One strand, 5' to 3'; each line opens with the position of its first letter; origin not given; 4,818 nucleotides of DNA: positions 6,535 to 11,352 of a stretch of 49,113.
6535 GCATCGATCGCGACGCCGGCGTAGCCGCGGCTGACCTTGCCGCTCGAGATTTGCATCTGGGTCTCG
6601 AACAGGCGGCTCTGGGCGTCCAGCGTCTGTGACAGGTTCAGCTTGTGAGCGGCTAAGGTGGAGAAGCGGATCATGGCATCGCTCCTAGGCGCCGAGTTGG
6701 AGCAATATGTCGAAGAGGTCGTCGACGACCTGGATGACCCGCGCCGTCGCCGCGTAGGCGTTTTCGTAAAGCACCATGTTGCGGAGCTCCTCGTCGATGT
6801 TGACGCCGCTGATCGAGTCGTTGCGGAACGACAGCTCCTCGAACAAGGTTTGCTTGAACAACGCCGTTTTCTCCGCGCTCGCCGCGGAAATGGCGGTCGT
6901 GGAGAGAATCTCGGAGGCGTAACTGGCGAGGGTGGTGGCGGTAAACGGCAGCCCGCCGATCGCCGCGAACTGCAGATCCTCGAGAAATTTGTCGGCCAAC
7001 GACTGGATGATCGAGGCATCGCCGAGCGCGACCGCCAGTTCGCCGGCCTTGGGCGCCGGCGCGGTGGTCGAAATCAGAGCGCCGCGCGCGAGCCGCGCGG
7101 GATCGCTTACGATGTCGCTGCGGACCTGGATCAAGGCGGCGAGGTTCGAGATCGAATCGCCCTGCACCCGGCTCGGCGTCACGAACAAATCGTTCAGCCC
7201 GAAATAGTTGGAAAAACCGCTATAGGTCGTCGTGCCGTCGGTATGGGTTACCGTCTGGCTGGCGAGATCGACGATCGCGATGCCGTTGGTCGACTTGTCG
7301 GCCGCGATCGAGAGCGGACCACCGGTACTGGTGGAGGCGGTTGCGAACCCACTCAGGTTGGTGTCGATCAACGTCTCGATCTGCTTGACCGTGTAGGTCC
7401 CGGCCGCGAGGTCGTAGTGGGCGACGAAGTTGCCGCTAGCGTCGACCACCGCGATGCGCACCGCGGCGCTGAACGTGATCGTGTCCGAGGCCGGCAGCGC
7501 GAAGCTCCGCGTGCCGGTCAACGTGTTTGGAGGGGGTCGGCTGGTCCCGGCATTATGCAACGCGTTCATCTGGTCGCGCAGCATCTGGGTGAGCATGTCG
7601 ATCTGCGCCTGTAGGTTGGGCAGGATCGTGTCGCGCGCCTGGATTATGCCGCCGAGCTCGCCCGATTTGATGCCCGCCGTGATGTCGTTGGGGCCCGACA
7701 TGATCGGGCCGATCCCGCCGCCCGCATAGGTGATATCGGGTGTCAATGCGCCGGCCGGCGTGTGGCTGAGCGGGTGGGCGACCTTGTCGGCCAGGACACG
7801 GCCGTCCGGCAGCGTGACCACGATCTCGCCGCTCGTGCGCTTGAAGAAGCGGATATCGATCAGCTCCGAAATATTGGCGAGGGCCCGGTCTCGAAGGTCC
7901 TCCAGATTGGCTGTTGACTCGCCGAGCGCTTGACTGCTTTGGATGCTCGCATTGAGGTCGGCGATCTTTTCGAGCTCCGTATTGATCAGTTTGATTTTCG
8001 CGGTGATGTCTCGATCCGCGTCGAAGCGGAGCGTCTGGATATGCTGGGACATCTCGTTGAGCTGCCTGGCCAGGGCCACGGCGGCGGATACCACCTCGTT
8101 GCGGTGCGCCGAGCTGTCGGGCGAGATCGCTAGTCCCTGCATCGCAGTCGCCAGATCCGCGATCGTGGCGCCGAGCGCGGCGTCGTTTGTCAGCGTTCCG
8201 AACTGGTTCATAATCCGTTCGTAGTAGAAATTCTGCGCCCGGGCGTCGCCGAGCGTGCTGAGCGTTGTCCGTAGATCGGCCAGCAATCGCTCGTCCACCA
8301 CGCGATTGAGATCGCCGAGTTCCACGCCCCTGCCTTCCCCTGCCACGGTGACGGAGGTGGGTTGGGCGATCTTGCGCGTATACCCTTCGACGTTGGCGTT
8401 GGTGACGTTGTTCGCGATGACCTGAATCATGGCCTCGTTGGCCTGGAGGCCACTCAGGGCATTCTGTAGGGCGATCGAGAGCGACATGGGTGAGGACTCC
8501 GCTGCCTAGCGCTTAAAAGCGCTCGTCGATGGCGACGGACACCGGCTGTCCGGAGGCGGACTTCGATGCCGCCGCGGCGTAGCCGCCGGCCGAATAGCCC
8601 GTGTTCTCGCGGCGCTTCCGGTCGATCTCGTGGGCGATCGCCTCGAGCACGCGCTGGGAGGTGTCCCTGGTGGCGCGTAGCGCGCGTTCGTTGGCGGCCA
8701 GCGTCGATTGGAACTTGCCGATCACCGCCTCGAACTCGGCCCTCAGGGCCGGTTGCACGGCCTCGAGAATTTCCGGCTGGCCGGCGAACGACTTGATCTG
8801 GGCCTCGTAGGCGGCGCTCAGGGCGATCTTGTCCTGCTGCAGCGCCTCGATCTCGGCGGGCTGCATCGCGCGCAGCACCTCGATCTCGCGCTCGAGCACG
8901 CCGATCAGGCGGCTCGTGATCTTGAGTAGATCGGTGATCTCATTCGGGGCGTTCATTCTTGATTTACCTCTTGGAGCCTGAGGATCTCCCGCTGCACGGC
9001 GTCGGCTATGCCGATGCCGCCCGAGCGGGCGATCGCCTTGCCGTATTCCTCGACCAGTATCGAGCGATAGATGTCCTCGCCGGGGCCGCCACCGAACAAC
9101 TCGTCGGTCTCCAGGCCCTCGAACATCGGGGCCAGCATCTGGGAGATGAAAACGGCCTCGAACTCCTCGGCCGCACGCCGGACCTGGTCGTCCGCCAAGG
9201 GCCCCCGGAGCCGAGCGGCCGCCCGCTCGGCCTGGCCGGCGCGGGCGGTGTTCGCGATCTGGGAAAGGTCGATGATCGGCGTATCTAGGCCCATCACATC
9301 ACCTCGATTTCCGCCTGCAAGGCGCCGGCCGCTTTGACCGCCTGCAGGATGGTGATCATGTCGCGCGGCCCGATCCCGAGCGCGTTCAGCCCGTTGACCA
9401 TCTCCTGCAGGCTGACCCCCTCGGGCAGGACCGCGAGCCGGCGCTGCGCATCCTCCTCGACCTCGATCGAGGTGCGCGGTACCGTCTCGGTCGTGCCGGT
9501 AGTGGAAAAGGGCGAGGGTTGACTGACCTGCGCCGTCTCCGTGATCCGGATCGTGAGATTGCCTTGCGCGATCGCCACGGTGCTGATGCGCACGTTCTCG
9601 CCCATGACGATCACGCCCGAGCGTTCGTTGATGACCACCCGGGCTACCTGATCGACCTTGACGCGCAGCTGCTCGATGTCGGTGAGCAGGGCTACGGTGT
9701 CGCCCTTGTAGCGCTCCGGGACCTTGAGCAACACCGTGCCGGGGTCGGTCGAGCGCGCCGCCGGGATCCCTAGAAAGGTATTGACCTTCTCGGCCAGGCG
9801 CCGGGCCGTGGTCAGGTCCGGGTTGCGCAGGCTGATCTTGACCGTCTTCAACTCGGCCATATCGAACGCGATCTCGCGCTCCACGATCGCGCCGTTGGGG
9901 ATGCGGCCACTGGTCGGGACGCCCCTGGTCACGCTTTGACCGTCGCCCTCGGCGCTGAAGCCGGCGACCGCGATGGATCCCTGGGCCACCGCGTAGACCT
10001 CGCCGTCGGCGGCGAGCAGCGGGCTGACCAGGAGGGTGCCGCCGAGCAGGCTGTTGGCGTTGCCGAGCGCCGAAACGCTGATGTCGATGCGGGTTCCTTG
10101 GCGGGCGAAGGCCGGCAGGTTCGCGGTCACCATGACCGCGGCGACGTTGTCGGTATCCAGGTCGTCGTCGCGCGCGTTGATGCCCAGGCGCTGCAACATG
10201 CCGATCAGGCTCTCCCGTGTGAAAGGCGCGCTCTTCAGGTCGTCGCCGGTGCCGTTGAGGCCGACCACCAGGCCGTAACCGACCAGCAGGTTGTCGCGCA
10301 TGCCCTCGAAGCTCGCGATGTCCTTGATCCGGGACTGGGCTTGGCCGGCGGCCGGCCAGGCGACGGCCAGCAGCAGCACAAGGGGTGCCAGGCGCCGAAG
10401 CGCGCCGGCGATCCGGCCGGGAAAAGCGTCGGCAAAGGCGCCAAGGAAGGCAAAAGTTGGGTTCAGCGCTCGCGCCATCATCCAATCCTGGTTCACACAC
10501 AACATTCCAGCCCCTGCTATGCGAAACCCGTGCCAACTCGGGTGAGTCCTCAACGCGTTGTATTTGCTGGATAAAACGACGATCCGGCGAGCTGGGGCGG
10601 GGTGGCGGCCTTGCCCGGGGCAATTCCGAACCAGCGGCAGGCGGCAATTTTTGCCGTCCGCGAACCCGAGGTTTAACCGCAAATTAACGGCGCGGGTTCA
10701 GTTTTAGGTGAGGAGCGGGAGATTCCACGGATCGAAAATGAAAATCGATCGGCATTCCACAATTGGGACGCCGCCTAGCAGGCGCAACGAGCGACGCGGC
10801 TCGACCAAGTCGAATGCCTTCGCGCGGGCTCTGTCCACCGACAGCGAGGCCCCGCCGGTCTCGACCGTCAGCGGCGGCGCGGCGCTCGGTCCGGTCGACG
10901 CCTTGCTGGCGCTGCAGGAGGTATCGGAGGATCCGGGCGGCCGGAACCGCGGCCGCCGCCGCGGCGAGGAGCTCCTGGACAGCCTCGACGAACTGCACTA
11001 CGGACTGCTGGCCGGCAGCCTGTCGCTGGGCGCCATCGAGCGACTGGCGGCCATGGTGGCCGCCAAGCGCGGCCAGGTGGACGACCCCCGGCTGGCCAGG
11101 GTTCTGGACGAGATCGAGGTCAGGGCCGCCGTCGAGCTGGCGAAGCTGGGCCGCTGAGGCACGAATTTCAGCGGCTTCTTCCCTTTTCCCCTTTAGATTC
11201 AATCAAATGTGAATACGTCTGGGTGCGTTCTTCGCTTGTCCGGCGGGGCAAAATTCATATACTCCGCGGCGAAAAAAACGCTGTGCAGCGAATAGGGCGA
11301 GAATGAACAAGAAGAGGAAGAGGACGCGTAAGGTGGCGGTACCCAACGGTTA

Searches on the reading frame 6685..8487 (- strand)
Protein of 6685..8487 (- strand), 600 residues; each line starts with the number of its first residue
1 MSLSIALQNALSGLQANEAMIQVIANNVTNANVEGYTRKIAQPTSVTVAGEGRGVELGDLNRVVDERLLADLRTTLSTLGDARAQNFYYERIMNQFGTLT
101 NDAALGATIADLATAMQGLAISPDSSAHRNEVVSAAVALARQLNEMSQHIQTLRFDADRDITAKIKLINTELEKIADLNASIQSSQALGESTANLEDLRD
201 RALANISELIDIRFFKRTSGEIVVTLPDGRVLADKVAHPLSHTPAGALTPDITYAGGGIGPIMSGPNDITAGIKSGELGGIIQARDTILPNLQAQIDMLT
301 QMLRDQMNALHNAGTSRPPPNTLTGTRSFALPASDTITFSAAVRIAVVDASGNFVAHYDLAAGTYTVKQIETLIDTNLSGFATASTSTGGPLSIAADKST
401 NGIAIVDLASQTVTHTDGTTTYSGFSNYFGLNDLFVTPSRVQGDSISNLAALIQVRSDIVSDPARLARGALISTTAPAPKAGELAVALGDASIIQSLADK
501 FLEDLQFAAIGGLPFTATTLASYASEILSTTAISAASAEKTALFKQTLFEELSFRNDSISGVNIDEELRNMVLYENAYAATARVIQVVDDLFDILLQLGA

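Call 5: search_protein_families(library=pfam, proteins=[window:6685-8487:-], max_evalue=0.01)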
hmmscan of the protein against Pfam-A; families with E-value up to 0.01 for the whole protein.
window:6685-8487:- (600 aa): 3 families
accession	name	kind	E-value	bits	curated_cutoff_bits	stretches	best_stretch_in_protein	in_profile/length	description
PF22638.1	FlgK_D1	-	6.3e-40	137.6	28.6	1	101-315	11-222/233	Flagellar hook-associated protein FlgK helical domain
PF06429.18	Flg_bbr_C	-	8.3e-09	35.3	23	1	559-598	7-46/46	Flagellar basal body rod FlgEFG protein C-terminal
PF00460.25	Flg_bb_rod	-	3.5e-05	24.1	20.7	1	7-37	1-31/31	Flagella basal body rod protein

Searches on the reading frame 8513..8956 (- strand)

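Call 5: search_protein_families(library=pfam, proteins=[window:8513-8956:-], max_evalue=0.01)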
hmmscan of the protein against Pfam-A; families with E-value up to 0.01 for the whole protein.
window:8513-8956:- (147 aa): 1 family
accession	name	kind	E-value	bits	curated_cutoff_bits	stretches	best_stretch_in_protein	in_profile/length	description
PF05130.17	FlgN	-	0.002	19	30.5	0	8-110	11-132/147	FlgN protein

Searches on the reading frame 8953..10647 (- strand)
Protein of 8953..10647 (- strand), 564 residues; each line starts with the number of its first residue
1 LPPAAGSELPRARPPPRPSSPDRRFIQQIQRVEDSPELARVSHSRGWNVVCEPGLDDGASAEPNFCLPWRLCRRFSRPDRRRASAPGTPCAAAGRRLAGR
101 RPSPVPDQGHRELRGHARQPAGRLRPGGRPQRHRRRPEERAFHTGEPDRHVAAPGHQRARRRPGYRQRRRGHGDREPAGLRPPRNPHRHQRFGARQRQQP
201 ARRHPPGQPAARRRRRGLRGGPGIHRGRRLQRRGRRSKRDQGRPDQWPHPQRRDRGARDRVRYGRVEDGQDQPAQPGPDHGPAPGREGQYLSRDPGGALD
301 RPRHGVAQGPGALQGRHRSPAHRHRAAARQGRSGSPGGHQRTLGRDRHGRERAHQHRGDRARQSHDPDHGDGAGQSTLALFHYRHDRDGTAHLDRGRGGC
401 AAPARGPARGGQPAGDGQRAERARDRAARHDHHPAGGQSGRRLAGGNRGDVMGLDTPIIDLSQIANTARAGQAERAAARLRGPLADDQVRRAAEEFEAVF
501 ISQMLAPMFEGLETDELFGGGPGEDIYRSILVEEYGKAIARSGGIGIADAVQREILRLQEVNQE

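Call 5: search_protein_families(library=pfam, proteins=[window:8953-10647:-], max_evalue=0.01)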
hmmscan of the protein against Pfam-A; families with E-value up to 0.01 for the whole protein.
window:8953-10647:- (564 aa): 1 family
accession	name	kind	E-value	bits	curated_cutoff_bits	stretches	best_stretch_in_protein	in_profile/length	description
PF10135.14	Rod-binding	-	1.1e-11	45.5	25.1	1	508-553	3-50/51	Rod binding protein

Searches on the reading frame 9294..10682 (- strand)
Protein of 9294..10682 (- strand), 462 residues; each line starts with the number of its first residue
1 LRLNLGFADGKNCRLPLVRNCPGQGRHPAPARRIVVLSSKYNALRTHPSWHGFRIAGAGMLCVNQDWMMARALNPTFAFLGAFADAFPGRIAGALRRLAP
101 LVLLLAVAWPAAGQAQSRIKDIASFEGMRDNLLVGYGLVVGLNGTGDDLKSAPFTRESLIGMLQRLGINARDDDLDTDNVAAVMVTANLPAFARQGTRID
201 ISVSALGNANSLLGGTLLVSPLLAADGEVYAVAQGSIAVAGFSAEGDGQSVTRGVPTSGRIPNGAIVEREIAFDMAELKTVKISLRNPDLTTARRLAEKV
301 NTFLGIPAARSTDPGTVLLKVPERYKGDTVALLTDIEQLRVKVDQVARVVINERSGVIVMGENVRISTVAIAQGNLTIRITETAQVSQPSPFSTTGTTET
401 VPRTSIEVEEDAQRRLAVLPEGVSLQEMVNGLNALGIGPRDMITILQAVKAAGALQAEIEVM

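Call 59: search_protein_families(library=pfam, proteins=[window:9294-10682:-], max_evalue=0.001)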
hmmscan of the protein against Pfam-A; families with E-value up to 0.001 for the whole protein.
window:9294-10682:- (462 aa): 1 family
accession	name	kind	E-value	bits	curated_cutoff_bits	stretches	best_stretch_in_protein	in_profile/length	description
PF02119.21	FlgI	-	1.4e-137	458.7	25.3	1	118-461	1-343/343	Flagellar P-ring protein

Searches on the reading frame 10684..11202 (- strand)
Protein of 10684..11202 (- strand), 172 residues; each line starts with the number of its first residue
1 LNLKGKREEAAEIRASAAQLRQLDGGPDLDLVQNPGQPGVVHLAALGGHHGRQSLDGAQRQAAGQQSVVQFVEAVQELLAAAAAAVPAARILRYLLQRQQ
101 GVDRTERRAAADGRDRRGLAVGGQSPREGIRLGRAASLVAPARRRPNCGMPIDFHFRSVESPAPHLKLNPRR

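Call 5: search_protein_families(library=pfam, proteins=[window:10684-11202:-], max_evalue=0.01)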
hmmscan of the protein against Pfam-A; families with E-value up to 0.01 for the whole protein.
window:10684-11202:- (172 aa): 1 family
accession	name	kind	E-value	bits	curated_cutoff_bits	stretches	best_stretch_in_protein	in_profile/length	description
PF18019.7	Cas3_HD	-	0.0055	17.2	23.1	1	43-93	122-174/207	Cas3, HD domain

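Call 79: search_protein_families(library=ncbifam, proteins=[window:10684-11202:-], max_evalue=0.001)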
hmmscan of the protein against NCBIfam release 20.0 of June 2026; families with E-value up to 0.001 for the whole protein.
window:10684-11202:- (172 aa): 0 families
